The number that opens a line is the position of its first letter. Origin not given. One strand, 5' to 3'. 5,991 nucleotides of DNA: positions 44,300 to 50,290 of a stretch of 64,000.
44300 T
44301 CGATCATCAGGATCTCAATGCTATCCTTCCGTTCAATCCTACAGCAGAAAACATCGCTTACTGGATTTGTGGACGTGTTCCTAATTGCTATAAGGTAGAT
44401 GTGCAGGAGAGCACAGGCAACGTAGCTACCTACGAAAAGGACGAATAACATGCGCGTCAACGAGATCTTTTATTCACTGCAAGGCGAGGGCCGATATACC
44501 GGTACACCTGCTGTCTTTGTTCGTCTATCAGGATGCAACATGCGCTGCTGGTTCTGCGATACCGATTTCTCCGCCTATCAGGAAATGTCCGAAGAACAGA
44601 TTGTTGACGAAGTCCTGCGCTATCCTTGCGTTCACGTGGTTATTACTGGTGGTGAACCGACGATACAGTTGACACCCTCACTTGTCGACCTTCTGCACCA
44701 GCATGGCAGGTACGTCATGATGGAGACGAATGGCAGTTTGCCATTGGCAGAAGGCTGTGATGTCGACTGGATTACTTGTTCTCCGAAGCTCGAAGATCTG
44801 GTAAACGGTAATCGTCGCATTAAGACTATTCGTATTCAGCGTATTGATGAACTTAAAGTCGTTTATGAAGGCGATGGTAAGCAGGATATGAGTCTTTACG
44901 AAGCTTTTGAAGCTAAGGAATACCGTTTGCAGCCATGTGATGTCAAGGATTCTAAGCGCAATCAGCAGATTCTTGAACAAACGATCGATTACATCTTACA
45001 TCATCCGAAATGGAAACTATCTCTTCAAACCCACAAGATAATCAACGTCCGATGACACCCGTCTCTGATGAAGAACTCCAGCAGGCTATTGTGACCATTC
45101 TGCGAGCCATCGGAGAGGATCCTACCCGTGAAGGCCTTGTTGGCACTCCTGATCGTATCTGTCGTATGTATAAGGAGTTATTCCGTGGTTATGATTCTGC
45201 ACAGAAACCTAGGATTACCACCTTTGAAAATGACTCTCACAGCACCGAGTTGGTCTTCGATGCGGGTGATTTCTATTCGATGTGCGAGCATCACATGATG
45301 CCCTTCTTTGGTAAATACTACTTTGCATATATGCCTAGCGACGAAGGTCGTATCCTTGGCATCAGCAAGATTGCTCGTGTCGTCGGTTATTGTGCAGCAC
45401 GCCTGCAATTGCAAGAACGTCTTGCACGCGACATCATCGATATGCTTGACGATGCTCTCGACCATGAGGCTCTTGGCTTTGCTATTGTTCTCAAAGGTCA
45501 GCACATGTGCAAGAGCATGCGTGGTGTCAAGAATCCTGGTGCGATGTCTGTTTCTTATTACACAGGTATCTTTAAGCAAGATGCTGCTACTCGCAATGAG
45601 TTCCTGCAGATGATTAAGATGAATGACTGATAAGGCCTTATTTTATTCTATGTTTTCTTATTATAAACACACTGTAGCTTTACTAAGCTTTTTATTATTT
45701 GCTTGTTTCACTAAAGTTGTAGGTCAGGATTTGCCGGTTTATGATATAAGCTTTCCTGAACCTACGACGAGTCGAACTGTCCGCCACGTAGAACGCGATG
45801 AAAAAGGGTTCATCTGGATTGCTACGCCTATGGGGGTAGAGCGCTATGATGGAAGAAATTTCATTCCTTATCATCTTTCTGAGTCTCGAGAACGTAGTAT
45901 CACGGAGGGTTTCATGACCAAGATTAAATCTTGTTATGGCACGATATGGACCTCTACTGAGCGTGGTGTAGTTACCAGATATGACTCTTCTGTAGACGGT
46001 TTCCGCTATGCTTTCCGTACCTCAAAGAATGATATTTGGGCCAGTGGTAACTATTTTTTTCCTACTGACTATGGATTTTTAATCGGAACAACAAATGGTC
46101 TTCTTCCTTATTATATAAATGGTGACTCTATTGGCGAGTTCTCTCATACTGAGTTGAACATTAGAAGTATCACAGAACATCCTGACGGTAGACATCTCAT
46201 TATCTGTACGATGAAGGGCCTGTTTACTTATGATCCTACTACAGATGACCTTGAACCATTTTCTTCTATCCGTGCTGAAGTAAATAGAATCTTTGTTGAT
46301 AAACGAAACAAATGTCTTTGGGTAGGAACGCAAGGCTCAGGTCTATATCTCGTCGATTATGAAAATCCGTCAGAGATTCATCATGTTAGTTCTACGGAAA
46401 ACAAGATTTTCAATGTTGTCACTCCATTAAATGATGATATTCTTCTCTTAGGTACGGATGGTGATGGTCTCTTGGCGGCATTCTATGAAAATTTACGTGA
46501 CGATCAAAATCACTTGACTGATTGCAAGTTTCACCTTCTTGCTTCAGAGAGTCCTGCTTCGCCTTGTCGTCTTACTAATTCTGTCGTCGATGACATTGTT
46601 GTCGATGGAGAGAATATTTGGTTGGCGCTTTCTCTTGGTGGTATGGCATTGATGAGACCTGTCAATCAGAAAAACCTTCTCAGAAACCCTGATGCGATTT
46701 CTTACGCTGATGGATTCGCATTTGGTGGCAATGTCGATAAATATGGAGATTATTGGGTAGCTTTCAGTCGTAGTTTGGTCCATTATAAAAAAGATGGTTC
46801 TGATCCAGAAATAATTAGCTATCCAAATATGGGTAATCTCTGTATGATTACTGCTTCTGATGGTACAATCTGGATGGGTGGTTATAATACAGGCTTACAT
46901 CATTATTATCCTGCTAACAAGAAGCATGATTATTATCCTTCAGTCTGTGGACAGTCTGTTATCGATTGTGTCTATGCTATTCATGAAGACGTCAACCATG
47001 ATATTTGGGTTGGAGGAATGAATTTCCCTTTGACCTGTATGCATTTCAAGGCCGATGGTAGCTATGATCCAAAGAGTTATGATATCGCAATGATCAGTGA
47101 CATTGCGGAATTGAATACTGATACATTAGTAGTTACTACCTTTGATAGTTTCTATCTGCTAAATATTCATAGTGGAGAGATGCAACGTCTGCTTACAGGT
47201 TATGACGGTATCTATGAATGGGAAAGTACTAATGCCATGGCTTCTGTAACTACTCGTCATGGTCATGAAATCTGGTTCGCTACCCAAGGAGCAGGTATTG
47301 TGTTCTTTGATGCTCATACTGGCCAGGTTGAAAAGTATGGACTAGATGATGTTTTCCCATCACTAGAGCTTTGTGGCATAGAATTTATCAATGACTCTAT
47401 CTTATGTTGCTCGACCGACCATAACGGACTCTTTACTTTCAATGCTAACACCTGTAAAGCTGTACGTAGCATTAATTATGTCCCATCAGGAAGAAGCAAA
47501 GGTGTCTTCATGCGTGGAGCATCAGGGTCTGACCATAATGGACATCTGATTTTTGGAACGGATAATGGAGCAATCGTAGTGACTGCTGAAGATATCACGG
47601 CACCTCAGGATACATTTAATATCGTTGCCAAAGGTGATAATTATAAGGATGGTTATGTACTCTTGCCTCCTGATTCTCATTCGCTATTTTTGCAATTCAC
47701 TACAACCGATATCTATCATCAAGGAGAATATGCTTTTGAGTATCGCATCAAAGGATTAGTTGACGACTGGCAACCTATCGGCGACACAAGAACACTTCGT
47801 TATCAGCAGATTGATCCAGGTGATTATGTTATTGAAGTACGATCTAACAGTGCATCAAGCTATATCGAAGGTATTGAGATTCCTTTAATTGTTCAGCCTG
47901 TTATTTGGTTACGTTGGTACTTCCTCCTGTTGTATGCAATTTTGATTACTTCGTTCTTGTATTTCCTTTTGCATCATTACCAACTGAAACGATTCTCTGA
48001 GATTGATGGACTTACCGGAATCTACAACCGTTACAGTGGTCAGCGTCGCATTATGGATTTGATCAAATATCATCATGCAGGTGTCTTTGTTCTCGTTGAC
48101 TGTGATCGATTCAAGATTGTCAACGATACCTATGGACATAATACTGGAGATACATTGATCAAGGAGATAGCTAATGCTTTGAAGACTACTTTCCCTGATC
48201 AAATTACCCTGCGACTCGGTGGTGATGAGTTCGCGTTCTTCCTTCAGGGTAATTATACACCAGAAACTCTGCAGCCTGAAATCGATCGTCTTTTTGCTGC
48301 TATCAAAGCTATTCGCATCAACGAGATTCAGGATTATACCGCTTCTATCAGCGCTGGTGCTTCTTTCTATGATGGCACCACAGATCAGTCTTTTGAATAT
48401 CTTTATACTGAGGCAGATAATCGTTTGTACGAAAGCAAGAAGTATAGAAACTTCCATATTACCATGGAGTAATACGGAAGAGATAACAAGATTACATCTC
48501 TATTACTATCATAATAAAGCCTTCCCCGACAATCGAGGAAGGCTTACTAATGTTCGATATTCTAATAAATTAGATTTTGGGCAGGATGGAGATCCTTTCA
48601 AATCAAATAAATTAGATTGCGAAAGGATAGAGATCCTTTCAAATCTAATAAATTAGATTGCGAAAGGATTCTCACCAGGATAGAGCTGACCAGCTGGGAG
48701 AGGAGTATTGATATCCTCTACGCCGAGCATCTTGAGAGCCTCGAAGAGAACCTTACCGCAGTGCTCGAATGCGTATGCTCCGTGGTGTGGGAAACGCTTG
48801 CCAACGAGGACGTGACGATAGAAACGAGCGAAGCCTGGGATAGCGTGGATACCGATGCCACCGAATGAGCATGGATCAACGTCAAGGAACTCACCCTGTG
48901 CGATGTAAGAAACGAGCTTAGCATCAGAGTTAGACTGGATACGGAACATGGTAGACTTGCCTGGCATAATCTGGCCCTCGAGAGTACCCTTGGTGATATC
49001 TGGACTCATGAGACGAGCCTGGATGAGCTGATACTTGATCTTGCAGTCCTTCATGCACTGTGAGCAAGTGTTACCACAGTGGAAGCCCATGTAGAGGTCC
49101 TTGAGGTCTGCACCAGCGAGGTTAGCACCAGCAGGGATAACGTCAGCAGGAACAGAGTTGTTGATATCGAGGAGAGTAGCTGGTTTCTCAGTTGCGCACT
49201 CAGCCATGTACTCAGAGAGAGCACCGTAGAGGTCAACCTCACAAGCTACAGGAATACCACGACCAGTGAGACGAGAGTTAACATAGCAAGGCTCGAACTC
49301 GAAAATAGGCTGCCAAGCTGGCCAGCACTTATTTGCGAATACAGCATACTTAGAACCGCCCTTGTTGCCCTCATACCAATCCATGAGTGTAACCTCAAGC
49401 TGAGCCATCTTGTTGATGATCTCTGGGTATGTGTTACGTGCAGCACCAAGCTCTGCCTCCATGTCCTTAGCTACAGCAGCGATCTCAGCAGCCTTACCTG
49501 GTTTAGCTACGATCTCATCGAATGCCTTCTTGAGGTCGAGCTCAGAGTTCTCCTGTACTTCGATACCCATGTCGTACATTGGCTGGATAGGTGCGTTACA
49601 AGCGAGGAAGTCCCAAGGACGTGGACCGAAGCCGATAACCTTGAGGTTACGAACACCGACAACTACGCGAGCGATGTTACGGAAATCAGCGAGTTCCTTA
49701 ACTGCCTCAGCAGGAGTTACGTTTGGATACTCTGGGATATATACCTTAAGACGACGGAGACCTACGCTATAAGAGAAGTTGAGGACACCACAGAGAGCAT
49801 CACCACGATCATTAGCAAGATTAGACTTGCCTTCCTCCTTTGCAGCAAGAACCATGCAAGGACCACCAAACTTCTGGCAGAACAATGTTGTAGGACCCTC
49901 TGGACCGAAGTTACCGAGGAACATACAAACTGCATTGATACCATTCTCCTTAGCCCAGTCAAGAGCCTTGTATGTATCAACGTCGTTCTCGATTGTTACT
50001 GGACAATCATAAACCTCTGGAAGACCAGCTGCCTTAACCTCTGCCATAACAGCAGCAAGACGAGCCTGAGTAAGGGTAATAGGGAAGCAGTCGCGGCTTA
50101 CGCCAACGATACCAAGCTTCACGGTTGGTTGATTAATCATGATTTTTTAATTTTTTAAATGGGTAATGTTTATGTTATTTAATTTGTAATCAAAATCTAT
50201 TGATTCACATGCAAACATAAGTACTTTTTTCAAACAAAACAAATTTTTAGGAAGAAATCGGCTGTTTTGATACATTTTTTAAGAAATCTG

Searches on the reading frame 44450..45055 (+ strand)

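Call 96: search_protein_families(library=pfam, proteins=[window:44450-45055:+], max_evalue=0.0001)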
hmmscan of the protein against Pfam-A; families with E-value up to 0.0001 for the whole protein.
window:44450-45055:+ (201 aa): 1 family
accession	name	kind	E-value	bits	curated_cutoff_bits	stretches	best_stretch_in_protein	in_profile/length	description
PF04055.27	Radical_SAM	-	1.6e-13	51.6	29.5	1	27-98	5-89/166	Radical SAM superfamily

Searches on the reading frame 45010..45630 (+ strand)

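Call 96: search_protein_families(library=pfam, proteins=[window:45010-45630:+], max_evalue=0.0001)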
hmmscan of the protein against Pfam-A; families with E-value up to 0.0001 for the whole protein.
window:45010-45630:+ (206 aa): 1 family
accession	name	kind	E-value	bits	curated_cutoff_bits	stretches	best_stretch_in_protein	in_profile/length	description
PF01227.27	GTP_cyclohydroI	-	3.8e-55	186.5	27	1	24-202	2-178/179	GTP cyclohydrolase I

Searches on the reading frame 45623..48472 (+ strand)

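Call 96: search_protein_families(library=pfam, proteins=[window:45623-48472:+], max_evalue=0.0001)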
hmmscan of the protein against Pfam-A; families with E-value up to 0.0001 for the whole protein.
window:45623-48472:+ (949 aa): 3 families
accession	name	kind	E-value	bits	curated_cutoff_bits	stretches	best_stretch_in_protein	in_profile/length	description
PF00990.26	GGDEF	-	9e-28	97.5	23.8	1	793-940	2-156/161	Diguanylate cyclase, GGDEF domain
PF07494.17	Reg_prop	-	2.3e-09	36.8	20.4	0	400-422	2-24/24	Two component regulator propeller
PF07495.19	Y_Y_Y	-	7.4e-06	26.2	26.6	1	702-743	7-48/65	Y_Y_Y domain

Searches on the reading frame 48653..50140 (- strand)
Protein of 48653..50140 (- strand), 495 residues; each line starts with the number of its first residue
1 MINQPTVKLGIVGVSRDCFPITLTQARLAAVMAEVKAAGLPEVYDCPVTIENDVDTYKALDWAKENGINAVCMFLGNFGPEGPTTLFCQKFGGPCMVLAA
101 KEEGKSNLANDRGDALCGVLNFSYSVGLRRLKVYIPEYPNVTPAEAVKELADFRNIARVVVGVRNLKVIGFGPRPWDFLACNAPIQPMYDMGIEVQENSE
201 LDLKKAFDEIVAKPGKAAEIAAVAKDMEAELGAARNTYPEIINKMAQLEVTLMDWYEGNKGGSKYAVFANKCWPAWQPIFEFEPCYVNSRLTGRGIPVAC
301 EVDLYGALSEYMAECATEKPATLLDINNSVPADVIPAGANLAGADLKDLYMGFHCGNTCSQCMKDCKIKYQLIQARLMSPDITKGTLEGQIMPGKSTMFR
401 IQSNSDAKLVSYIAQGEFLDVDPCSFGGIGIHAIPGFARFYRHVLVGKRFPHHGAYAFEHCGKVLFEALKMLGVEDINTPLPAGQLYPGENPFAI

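Call 96: search_protein_families(library=pfam, proteins=[window:48653-50140:-], max_evalue=0.0001)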
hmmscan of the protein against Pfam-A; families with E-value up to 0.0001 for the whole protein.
window:48653-50140:- (495 aa): 1 family
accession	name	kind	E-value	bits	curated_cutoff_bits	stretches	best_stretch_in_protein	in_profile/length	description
PF02952.23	Fucose_iso_C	-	3.7e-23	82.2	29.3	1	353-475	2-138/143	L-fucose isomerase, C-terminal domain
